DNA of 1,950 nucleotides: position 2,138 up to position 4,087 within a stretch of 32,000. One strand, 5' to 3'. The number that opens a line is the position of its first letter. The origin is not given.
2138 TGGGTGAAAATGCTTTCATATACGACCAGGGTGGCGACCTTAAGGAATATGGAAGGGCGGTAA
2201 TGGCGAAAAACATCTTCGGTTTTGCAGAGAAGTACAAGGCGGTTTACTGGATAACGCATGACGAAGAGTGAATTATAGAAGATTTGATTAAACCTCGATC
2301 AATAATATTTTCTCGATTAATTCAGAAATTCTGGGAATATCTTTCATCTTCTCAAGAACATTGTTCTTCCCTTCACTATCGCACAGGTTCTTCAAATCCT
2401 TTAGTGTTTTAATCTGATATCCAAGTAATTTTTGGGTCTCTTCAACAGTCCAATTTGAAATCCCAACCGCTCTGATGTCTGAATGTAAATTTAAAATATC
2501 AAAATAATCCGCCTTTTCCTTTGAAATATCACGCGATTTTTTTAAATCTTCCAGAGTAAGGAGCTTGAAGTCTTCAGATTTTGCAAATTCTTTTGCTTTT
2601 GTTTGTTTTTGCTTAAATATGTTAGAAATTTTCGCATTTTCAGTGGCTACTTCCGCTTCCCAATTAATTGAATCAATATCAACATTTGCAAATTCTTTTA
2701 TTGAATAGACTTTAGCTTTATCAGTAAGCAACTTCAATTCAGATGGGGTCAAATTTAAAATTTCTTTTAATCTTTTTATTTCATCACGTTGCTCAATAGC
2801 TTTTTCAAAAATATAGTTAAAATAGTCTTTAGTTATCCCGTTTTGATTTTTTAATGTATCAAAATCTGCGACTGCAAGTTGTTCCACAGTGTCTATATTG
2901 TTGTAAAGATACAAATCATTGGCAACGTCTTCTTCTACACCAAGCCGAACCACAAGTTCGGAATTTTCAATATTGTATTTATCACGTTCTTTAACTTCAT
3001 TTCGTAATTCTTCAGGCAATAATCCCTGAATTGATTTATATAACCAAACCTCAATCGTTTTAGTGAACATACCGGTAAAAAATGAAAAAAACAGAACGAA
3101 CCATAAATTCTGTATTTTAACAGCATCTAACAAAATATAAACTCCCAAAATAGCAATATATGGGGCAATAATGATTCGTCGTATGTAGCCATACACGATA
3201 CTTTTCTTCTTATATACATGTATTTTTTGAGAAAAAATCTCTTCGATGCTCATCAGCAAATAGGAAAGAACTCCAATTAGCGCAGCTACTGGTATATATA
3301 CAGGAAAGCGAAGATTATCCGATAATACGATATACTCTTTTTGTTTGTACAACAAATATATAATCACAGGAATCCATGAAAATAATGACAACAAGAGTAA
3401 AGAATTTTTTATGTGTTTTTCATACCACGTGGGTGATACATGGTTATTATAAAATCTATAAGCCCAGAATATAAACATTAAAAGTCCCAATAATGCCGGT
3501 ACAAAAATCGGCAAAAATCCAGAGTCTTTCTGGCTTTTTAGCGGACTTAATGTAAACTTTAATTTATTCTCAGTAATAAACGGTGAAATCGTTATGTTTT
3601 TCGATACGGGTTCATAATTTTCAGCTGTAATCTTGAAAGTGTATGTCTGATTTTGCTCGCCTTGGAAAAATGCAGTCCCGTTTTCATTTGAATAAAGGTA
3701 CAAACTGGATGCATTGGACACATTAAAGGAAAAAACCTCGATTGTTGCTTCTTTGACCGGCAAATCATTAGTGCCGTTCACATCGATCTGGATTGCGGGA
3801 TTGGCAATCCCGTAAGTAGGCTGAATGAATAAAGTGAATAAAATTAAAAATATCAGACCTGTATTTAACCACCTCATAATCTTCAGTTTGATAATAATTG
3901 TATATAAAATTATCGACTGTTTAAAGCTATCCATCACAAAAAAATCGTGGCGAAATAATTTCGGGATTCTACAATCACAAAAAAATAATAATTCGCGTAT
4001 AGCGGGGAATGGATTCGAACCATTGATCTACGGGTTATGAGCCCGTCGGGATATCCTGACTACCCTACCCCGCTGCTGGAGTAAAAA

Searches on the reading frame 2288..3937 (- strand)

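Call 6: search_protein_families(library=pfam, proteins=[window:2288-3937:-], max_evalue=0.001)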
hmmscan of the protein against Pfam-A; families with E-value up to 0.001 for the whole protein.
window:2288-3937:- (549 aa): 1 family
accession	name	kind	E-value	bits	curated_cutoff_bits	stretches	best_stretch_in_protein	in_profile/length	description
PF13620.12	CarboxypepD_reg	-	7.6e-05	23.4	32.3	1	53-130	6-81/82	Carboxypeptidase regulatory-like domain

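Call 8: search_protein_families(library=ncbifam, proteins=[window:2288-3937:-], max_evalue=0.01)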
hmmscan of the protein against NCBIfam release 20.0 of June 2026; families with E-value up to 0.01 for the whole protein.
window:2288-3937:- (549 aa): 0 families
